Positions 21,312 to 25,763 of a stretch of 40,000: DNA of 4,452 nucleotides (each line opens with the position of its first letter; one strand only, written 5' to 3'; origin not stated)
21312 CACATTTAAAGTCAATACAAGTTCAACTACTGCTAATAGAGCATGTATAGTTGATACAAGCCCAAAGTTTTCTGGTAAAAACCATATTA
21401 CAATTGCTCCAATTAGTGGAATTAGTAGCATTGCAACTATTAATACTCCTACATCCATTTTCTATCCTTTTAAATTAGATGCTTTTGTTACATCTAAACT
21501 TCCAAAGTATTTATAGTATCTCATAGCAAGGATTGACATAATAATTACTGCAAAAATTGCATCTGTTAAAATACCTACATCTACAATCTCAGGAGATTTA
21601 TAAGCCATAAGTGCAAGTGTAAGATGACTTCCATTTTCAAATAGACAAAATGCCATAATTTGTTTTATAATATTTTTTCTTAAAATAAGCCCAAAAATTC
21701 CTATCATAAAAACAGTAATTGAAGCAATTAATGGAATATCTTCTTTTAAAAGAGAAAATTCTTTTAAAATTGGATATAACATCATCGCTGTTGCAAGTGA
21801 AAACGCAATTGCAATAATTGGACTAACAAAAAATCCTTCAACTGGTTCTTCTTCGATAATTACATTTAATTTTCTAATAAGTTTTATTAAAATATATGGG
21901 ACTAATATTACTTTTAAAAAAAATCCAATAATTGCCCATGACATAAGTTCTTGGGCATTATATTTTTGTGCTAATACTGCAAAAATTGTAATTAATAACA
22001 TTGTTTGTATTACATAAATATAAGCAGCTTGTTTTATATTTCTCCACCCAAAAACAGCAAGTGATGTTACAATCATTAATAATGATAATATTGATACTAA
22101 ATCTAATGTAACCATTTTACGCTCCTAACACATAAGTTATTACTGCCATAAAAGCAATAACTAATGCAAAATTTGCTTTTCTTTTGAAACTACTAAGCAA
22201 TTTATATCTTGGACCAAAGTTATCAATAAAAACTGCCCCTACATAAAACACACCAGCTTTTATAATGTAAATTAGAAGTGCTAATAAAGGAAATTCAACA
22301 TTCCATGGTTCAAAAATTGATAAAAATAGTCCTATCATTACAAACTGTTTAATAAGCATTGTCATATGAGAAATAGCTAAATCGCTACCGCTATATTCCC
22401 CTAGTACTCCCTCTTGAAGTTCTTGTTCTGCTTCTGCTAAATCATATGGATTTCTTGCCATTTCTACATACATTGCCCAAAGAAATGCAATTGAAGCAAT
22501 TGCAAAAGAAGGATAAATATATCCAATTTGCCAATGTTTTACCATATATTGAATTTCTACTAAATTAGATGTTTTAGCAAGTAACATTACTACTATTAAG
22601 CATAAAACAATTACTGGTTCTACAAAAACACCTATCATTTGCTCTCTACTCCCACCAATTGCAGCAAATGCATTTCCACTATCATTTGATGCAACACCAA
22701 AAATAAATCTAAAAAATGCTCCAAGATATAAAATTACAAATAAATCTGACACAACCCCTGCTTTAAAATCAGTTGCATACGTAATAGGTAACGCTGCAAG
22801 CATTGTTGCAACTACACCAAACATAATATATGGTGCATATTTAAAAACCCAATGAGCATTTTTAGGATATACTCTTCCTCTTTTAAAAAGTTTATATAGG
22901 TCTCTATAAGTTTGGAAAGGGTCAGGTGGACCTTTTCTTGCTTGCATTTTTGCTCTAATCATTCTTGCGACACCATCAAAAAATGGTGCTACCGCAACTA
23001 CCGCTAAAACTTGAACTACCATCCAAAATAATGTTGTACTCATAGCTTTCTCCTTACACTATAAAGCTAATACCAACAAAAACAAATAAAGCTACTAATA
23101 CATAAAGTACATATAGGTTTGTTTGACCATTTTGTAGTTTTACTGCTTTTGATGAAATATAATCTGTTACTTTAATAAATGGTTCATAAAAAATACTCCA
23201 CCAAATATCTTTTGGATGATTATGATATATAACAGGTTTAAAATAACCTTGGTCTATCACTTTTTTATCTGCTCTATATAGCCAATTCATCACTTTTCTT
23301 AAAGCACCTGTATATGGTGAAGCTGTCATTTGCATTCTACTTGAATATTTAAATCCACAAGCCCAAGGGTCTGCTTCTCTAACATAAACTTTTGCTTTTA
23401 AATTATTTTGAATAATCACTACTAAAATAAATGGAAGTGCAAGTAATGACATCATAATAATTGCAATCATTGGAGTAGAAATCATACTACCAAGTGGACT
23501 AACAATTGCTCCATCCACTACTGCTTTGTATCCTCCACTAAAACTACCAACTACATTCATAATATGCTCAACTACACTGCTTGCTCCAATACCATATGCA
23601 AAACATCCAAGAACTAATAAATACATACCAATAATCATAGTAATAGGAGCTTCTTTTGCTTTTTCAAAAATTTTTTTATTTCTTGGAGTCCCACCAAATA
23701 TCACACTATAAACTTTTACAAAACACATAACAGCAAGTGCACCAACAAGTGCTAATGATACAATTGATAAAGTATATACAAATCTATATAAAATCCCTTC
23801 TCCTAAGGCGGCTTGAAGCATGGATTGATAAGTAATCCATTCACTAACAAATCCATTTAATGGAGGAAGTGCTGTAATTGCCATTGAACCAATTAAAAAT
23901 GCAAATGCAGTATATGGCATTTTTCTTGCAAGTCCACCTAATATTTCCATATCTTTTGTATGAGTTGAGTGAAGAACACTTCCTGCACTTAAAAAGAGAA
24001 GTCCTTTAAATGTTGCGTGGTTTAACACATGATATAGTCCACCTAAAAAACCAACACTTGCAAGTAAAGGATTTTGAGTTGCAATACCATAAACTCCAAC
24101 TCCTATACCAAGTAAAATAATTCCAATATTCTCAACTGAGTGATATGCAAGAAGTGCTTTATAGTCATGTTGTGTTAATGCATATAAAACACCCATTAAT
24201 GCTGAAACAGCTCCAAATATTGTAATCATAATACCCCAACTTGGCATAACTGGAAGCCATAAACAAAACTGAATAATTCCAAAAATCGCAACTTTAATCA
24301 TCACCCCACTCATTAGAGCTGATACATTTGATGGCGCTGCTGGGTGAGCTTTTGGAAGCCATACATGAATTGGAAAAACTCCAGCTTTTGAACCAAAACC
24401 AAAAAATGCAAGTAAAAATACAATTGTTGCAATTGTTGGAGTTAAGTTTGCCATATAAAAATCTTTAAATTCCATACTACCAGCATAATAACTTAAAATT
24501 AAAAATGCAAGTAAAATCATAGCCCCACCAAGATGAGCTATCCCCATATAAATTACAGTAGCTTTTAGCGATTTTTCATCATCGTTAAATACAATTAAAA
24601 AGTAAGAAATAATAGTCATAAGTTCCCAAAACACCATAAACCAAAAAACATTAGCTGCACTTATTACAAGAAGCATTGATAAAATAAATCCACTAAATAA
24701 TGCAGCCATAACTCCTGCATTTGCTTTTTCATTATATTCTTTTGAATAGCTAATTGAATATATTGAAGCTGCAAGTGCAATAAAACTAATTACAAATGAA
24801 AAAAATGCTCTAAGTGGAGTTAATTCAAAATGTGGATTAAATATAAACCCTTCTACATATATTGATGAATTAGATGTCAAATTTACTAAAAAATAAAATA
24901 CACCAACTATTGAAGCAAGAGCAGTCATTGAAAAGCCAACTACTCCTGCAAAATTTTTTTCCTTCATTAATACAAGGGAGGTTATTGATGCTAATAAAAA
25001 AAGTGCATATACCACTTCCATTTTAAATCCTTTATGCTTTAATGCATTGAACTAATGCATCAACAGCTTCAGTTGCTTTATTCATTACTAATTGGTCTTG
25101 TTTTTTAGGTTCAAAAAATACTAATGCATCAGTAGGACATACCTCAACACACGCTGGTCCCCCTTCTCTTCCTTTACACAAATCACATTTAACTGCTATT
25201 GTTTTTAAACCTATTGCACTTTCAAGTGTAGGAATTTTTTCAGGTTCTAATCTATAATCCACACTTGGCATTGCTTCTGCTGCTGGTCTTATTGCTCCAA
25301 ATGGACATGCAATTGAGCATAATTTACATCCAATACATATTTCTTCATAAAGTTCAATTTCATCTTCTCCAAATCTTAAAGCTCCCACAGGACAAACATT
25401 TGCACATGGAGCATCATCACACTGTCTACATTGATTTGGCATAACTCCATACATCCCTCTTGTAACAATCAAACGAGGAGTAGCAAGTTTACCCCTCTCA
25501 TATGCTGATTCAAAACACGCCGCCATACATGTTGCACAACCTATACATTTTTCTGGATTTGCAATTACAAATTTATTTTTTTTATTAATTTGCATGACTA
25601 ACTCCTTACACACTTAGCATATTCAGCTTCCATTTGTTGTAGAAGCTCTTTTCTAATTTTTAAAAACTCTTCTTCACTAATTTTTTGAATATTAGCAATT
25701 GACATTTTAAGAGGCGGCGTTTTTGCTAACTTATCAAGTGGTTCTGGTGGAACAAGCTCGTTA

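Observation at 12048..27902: Shared 16-bp operator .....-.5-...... at class-II-like position in the wtpA, focA and fdhF-hyf promoters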

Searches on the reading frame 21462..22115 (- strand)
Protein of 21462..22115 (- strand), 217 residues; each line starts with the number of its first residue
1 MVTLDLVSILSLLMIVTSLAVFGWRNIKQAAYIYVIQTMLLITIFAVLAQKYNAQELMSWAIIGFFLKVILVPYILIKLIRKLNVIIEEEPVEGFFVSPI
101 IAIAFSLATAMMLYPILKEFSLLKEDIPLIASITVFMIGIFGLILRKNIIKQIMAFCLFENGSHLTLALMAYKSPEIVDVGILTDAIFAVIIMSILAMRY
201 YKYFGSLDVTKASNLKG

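Call 9: search_protein_families(library=pfam, proteins=[window:21462-22115:-])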
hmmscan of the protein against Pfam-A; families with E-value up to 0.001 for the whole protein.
window:21462-22115:- (217 aa): 1 family
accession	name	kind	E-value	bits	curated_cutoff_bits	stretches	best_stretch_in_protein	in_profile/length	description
PF00420.29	Oxidored_q2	-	2.4e-15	56.5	26.1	1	129-216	3-94/95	NADH-ubiquinone/plastoquinone oxidoreductase chain 4L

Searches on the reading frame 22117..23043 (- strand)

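Call 9: search_protein_families(library=pfam, proteins=[window:22117-23043:-])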
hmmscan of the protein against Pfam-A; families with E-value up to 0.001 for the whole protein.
window:22117-23043:- (308 aa): 1 family
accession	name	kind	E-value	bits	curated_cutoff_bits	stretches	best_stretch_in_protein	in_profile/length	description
PF00146.26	NADHdh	-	9.2e-52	176.7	27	1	9-303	5-296/298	NADH dehydrogenase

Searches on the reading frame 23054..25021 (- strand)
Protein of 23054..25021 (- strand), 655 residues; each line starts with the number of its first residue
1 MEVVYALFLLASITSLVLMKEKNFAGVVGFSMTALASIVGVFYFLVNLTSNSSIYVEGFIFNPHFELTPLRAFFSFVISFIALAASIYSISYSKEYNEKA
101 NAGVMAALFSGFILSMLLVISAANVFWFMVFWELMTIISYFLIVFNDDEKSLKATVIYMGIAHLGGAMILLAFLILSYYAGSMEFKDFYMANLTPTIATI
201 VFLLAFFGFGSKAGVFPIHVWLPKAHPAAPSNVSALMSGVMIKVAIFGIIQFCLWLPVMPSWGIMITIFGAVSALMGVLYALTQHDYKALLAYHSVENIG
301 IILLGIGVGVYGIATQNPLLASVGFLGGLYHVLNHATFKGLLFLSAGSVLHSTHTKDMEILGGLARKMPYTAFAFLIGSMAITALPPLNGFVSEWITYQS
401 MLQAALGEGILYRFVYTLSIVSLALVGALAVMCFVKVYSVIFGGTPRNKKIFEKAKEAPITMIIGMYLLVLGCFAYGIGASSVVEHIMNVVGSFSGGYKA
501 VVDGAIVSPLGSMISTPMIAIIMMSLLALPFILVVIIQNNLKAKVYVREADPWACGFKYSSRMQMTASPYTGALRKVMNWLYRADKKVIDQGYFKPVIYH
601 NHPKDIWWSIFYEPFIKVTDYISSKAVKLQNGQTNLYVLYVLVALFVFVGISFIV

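Call 9: search_protein_families(library=pfam, proteins=[window:23054-25021:-])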
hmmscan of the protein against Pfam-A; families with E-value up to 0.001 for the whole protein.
window:23054-25021:- (655 aa): 1 family
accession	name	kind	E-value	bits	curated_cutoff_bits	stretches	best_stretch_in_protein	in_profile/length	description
PF00361.26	Proton_antipo_M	-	2.2e-51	175.2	21.5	1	122-412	1-286/294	NADH:quinone oxidoreductase/Mrp antiporter, TM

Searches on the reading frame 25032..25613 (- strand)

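Call 9: search_protein_families(library=pfam, proteins=[window:25032-25613:-])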
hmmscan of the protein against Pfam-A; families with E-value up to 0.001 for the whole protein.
window:25032-25613:- (193 aa): 14 families
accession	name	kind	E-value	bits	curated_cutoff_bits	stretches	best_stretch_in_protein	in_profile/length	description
PF12838.12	Fer4_7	-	3.7e-15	56.6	27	3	61-107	1-52/52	4Fe-4S dicluster domain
PF00037.32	Fer4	-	2.3e-14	53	21.1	2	88-109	3-24/24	4Fe-4S binding domain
PF12837.12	Fer4_6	-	1.1e-13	50.8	25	2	91-108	7-24/24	4Fe-4S binding domain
PF13187.11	Fer4_9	-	7.6e-13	48.7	27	2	93-163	2-51/52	4Fe-4S dicluster domain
PF14697.11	Fer4_21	-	1.8e-11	44.4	35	2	19-79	4-57/59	4Fe-4S dicluster domain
PF13237.11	Fer4_10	-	5.1e-11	42.8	25.5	1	16-34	2-21/53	4Fe-4S dicluster domain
PF13484.11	Fer4_16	-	2.8e-10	41.2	30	1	93-146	2-59/66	4Fe-4S double cluster binding domain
PF13247.11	Fer4_11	-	8.2e-10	39.2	26.2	1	57-111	5-62/100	4Fe-4S dicluster domain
PF25160.1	LdpA_Fe-S-bd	-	3.1e-09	36.9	27.6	1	67-110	6-45/49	LdpA Fe-S cluster-binding domain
PF12797.12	Fer4_2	-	4.2e-09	36.2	24.5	2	88-105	5-22/22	4Fe-4S binding domain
PF13183.11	Fer4_8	-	4.8e-08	33.9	27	1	92-162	4-67/68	4Fe-4S dicluster domain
PF12798.12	Fer4_3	-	2.5e-06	28.3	27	0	93-107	1-15/15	4Fe-4S binding domain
PF12800.12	Fer4_4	-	2.2e-05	24.9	24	0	91-106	2-17/17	4Fe-4S binding domain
PF13534.11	Fer4_17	-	0.0001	23.2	22.2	0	91-104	44-57/61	4Fe-4S dicluster domain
